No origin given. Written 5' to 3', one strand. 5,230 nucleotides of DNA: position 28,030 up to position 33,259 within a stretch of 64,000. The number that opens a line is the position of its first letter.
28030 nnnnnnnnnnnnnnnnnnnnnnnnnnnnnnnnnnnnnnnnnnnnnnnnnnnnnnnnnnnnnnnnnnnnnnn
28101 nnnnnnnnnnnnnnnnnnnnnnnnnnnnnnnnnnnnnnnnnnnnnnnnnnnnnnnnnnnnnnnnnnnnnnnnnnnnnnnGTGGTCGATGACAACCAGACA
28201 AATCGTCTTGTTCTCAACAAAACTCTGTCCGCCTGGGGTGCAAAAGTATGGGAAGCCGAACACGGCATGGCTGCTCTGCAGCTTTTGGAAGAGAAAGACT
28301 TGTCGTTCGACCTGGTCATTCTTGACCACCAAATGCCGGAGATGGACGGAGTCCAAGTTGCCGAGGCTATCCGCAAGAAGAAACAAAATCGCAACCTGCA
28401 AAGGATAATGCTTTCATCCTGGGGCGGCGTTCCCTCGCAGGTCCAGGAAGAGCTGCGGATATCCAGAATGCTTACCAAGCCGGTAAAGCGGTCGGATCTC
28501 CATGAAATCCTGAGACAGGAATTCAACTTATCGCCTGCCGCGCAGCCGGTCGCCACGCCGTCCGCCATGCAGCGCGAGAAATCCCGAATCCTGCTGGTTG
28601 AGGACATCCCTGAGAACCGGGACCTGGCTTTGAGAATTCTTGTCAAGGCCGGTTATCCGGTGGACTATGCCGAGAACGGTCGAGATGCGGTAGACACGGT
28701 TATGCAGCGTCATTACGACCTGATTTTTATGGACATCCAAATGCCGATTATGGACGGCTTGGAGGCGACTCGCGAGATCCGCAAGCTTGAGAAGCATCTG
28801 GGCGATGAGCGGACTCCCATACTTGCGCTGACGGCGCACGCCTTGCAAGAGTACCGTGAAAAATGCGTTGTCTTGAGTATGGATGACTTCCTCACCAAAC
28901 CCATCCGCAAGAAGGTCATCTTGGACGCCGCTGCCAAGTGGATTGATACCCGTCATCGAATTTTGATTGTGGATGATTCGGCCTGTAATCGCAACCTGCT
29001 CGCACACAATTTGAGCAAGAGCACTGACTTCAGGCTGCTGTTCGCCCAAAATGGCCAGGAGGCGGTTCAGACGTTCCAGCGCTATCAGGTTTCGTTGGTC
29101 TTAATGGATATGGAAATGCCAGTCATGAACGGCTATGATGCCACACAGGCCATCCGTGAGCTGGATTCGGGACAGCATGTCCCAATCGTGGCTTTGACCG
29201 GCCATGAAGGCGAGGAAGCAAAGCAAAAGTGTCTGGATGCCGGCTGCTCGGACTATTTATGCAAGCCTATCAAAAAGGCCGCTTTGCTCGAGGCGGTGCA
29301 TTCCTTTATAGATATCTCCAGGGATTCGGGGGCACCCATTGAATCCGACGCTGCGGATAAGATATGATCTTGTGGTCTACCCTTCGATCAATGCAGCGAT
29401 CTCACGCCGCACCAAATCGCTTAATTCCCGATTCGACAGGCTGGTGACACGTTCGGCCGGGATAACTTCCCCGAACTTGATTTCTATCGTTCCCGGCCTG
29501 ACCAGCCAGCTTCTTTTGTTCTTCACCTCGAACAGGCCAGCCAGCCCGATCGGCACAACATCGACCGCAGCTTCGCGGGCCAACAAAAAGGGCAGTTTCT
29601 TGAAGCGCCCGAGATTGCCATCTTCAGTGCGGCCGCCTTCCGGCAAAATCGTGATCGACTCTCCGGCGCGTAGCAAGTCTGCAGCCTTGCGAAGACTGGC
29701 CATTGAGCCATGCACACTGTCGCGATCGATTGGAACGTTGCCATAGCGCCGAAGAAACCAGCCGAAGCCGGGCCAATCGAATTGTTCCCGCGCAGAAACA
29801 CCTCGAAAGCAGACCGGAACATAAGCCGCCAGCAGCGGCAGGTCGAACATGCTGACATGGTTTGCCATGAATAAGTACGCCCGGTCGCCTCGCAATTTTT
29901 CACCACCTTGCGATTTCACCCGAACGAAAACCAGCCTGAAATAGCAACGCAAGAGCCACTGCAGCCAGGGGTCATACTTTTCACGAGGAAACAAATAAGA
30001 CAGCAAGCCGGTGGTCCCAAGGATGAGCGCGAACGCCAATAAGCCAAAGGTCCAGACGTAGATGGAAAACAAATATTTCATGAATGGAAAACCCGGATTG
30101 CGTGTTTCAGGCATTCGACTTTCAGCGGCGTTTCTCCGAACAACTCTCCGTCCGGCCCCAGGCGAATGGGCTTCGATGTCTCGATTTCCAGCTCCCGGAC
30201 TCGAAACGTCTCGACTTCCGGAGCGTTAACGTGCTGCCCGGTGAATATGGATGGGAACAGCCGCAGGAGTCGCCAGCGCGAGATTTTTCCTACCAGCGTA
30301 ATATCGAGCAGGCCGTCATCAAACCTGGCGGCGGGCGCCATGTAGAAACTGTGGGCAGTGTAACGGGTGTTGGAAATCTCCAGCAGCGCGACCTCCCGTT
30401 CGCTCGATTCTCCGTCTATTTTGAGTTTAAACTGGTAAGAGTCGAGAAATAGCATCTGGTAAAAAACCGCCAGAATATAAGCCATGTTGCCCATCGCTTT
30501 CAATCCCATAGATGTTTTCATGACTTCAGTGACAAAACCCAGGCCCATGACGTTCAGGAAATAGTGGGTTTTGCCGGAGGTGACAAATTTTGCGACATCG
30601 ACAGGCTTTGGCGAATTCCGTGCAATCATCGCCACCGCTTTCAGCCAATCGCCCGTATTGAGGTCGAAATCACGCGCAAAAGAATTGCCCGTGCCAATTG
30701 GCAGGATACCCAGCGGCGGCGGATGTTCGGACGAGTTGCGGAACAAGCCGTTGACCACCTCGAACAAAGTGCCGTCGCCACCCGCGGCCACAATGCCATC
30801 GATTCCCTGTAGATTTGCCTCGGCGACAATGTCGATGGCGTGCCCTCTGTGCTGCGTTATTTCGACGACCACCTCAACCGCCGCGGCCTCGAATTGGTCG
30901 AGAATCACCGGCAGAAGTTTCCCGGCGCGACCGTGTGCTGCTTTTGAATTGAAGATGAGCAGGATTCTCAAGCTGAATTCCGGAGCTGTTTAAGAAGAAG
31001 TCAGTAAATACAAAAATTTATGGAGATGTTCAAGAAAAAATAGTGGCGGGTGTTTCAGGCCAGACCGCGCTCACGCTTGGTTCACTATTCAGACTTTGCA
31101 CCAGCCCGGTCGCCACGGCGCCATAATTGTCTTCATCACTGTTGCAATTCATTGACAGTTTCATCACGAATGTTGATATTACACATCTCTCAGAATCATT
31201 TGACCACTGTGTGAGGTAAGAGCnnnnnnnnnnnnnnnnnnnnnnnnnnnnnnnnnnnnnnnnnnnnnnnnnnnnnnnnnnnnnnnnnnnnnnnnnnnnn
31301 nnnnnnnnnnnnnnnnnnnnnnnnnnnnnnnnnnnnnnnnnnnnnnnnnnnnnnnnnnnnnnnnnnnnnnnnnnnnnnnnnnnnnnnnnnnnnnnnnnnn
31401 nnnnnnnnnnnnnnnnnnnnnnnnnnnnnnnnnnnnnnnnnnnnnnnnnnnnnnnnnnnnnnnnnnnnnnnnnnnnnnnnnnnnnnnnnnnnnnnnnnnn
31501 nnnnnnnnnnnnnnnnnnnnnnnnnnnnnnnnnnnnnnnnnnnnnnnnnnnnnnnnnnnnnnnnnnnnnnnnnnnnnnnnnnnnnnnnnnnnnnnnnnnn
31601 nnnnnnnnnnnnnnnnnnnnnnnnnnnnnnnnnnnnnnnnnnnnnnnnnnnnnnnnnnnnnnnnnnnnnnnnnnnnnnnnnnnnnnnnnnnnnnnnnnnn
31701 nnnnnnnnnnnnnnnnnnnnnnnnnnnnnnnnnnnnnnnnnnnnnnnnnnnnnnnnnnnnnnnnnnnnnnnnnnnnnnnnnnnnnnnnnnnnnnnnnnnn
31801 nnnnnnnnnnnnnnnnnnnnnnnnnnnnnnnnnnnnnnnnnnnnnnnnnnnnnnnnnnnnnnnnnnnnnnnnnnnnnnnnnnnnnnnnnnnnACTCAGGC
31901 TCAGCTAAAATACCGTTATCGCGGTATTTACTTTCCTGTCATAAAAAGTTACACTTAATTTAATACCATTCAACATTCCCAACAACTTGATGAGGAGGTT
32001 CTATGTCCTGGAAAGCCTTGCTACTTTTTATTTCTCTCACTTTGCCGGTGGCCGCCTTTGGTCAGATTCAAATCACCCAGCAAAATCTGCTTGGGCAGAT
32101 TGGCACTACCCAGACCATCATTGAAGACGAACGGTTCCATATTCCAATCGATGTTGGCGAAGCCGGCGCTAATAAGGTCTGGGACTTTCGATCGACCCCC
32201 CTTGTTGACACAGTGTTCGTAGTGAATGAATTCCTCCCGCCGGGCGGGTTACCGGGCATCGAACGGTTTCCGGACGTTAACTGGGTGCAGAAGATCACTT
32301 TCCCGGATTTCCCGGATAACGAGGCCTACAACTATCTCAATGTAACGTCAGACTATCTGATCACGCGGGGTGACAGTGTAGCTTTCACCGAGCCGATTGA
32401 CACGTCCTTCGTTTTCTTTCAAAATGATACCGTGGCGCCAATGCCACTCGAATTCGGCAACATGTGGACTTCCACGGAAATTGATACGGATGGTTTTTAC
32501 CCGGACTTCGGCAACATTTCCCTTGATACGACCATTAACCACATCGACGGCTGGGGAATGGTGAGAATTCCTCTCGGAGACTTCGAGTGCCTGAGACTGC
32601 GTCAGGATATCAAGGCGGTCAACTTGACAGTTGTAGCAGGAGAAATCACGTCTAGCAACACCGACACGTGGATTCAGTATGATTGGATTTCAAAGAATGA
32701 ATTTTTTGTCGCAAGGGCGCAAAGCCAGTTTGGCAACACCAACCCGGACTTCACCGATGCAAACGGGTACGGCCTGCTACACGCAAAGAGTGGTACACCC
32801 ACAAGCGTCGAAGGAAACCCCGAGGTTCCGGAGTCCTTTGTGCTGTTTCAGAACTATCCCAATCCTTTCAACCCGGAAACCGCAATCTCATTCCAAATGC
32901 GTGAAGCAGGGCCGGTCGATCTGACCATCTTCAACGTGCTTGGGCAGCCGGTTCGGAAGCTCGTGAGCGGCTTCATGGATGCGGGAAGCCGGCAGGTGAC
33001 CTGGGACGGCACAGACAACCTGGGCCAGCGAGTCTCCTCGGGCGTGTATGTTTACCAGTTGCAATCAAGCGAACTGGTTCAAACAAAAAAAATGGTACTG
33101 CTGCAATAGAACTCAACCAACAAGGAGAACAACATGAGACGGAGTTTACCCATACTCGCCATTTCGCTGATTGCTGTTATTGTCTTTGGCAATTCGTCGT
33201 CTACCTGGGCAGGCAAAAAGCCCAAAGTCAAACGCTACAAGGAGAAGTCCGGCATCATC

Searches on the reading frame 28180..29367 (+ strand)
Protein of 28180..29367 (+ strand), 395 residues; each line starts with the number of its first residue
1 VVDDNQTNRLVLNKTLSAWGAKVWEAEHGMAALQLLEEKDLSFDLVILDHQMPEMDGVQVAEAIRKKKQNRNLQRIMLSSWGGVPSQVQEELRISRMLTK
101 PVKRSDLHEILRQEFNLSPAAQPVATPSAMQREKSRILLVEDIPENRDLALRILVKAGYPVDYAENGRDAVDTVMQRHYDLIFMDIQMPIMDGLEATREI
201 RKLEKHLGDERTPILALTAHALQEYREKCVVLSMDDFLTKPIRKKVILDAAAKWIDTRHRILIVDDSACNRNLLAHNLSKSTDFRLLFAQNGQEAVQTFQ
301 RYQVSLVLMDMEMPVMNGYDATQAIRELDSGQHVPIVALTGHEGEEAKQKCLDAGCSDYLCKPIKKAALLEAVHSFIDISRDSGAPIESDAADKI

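Call 33: search_protein_families(library=pfam, proteins=[window:28180-29367:+], max_evalue=0.001)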
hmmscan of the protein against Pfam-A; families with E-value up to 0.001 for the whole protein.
window:28180-29367:+ (395 aa): 3 families
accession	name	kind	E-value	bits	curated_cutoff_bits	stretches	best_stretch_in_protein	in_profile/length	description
PF00072.30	Response_reg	-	8.3e-77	255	30.2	3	261-373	1-110/111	Response regulator receiver domain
PF23198.2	PDE8A_N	-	1.7e-12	47.9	29.6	1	156-232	32-106/147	PDE8A-like, N-terminal domain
PF20274.4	cREC_REC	-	2.5e-05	25.3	27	0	28-78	20-71/88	Cyclic-phosphate processing Receiver domain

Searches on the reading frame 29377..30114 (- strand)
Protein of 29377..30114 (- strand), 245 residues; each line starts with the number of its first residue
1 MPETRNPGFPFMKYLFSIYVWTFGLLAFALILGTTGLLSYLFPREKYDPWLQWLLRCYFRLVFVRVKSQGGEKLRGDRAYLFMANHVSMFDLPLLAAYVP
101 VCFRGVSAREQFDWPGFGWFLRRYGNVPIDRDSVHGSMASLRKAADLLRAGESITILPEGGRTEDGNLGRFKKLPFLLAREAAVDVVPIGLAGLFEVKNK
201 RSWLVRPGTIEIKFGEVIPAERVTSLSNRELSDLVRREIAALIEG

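Call 33: search_protein_families(library=pfam, proteins=[window:29377-30114:-], max_evalue=0.001)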
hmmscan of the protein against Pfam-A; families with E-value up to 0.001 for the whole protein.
window:29377-30114:- (245 aa): 1 family
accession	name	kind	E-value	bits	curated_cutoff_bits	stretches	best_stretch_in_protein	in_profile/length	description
PF01553.26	Acyltransferase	-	1.2e-23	83.9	23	1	65-190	1-130/132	Acyltransferase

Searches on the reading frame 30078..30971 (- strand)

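Call 33: search_protein_families(library=pfam, proteins=[window:30078-30971:-], max_evalue=0.001)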
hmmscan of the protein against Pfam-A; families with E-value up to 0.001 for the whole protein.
window:30078-30971:- (297 aa): 2 families
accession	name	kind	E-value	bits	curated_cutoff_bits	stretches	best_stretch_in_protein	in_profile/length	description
PF19279.4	YegS_C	-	3.7e-34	118.2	27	1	159-295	21-157/158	YegS C-terminal NAD kinase beta sandwich-like domain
PF00781.29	DAGK_cat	-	6.2e-32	110.3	23.6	1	2-128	1-124/125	Diacylglycerol kinase catalytic domain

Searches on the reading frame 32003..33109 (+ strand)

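Call 33: search_protein_families(library=pfam, proteins=[window:32003-33109:+], max_evalue=0.001)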
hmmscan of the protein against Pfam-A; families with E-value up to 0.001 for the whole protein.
window:32003-33109:+ (368 aa): 2 families
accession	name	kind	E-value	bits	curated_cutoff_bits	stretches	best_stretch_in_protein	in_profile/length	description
PF13860.13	FlgD_ig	-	1.1e-09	38.5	27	1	292-355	9-75/79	FlgD Ig-like domain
PF18962.6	Por_Secre_tail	-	4e-06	27.5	27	1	285-365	2-74/75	Secretion system C-terminal sorting domain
